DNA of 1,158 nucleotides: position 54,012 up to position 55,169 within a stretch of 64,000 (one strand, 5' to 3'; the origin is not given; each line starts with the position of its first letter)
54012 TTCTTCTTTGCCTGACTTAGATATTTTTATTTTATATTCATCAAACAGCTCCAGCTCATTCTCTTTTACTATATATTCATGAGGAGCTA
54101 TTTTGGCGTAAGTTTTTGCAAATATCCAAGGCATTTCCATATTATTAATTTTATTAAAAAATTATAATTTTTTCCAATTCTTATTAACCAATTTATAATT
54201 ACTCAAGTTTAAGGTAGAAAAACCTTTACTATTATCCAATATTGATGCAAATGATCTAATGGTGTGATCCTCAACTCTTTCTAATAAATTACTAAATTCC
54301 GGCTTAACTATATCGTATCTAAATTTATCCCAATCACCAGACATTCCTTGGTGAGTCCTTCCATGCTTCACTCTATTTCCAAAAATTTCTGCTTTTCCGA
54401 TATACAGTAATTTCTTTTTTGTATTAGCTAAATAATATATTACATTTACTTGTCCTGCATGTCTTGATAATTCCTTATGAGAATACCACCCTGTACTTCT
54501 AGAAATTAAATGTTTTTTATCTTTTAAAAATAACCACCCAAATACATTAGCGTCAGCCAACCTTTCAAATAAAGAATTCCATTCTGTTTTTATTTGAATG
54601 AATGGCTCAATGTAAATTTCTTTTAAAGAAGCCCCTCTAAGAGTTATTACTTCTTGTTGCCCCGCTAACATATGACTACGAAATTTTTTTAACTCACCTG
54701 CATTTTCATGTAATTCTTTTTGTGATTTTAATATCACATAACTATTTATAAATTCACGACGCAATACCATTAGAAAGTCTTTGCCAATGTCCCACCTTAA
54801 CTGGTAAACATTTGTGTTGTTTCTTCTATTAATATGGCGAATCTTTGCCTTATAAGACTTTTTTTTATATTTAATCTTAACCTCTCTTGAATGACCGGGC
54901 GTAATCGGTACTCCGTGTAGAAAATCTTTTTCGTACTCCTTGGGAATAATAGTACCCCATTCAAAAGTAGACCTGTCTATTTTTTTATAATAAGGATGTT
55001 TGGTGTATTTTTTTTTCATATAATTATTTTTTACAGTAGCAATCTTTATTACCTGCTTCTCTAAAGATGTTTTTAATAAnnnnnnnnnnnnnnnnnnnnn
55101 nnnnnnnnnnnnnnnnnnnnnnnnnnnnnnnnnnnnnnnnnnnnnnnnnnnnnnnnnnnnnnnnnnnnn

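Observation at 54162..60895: Nuclease-rich four-gene candidate defense system: GIY-YIG protein, 885-aa tandem-HKD PLD protein, 554-aa unknown, and a DUF2779-like PD-(D/E)xK plus exonuclease protein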

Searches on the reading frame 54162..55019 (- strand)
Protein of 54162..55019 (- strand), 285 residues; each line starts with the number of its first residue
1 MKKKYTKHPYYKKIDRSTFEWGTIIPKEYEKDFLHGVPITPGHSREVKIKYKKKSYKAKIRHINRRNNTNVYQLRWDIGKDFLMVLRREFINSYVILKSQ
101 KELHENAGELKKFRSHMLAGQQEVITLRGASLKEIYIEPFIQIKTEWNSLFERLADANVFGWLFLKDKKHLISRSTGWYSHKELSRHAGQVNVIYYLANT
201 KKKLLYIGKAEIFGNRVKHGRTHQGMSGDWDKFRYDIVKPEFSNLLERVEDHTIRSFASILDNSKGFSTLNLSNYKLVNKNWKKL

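Call 5: search_protein_families(library=pfam, proteins=[window:54162-55019:-], max_evalue=1)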
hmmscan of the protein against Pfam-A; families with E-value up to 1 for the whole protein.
window:54162-55019:- (285 aa): 0 families

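Call 6: search_protein_families(library=padloc, proteins=[window:54162-55019:-], max_evalue=1)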
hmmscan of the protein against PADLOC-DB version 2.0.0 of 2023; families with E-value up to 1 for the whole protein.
window:54162-55019:- (285 aa): 0 families

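Call 7: search_protein_families(library=ncbifam, proteins=[window:54162-55019:-], max_evalue=1)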
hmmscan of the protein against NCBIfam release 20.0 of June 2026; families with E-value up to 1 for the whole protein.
window:54162-55019:- (285 aa): 2 families
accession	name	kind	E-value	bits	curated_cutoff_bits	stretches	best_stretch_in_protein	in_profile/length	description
NF047682.1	LIC12628_fam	subfamily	0.022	14.7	65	1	230-254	5-29/42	LIC12628 family protein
TIGR00194.1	uvrC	equivalog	0.023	13.4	285.45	1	193-219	13-39/574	excinuclease ABC subunit UvrC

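Call 56: find_homologous_proteins(query=window:54162-55019:-)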
Query window:54162-55019:- (285 aa): 231 proteins with E <= 0.001 among 714 candidates; the best 120 are listed.
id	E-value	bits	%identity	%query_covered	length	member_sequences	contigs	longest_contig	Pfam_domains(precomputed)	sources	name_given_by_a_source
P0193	1.1e-188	643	100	100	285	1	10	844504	-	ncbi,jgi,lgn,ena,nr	ncbi:GIY-YIG nuclease family protein [Candidatus Parcubacteria bacterium]|jgi:hypothetical protein|n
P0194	8.8e-147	506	80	98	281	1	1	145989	-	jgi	jgi:hypothetical protein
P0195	3.6e-145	501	81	98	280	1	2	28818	-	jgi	jgi:hypothetical protein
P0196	1.9e-144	498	80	98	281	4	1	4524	-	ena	-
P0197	6.6e-144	496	79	97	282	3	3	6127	-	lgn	-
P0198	2.8e-142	491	78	98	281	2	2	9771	-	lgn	-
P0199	1.2e-141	489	79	98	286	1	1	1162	-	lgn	-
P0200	1.4e-141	489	78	98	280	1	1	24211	-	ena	-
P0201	4.2e-137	474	76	98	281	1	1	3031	-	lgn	-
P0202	6.1e-134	464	73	100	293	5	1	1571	-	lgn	-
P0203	8.0e-134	463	74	98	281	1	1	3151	-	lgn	-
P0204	1.3e-133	463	73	98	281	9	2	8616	-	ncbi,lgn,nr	ncbi:MAG: GIY-YIG nuclease family protein [Candidatus Pacebacteria bacterium]|nr:GIY-YIG nuclease fa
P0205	1.9e-132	459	74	98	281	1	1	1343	-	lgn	-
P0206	1.6e-131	456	73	98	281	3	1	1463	-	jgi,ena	-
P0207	2.3e-131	455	73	98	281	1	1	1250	-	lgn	-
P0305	8.7e-91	322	53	97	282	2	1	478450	-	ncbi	ncbi:MAG: hypothetical protein ABR974_00455 [Bacteroidales bacterium]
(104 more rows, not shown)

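Call 57: find_encoding_contigs(protein=P0194, flank=6000, max_places=1)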
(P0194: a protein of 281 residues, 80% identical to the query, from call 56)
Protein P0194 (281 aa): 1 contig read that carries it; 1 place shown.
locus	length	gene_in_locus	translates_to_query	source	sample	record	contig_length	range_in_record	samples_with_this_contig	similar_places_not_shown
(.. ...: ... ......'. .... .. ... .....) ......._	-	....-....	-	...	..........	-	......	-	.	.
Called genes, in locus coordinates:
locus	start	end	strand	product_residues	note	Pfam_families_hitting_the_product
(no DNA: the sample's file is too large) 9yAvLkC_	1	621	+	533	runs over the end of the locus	PF13175:AAA_15, PF13304:AAA_21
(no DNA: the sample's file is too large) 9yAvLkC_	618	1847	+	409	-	PF01420:Methylase_S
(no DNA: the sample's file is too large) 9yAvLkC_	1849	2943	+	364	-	-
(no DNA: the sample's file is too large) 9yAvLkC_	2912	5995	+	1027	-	PF04313:HSDR_N, PF13588:HSDR_N_2 (faint), PF00270:DEAD, PF04851:ResIII, PF18766:SWI2_SNF2, PF22679:T1R_D3-like, PF12008:EcoR124_C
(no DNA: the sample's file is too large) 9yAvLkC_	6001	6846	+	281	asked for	-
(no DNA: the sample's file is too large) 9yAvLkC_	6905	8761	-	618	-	PF17764:PriA_3primeBD, PF18319:Zn_ribbon_PriA (weak), PF18074:PriA_C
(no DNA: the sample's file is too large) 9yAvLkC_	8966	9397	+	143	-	PF02381:MraZ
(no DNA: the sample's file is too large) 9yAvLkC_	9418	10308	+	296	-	PF01795:Methyltransf_5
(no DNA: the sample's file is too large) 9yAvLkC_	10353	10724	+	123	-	-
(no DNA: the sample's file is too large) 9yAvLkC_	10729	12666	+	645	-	PF03717:PBP_dimer, PF00905:Transpeptidase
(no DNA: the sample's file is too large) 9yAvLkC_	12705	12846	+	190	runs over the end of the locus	-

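Call 58: find_encoding_contigs(protein=P0305, flank=6000, max_places=1)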
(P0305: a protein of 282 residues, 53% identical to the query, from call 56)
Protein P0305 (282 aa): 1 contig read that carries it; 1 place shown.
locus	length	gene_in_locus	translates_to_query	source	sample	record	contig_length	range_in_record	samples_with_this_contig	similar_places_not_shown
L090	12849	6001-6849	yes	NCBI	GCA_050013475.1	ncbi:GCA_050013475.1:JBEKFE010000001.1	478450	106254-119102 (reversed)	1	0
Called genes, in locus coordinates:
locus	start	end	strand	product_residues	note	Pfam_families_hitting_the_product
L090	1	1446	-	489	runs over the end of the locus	PF13396:PLDc_N, PF13091:PLDc_2, PF00614:PLDc (weak), PF13091:PLDc_2, PF00614:PLDc (weak)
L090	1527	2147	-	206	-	PF13505:OMP_b-brl (weak), PF13568:OMP_b-brl_2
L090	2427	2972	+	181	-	PF14059:DUF4251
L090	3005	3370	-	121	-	-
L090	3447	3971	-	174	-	PF06966:DUF1295, PF04191:PEMT, PF04140:ICMT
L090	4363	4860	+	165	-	-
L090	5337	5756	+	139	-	-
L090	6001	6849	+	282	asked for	-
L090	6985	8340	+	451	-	PF07661:MORN_2 (faint), PF13650:Asp_protease_2, PF13975:gag-asp_proteas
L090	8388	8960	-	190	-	-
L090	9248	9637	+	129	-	PF01381:HTH_3 (weak), PF12844:HTH_19 (weak)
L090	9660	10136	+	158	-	-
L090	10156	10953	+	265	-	-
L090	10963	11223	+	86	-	-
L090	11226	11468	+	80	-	PF22083:I-HmuI_NUMOD-like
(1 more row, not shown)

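Call 73: search_solved_structures(query=A5, max_evalue=10, show_alignments=2)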
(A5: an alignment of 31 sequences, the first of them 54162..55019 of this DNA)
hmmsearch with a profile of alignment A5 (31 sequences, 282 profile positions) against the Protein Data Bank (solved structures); distinct sequences matched with E-value up to 10: 0.
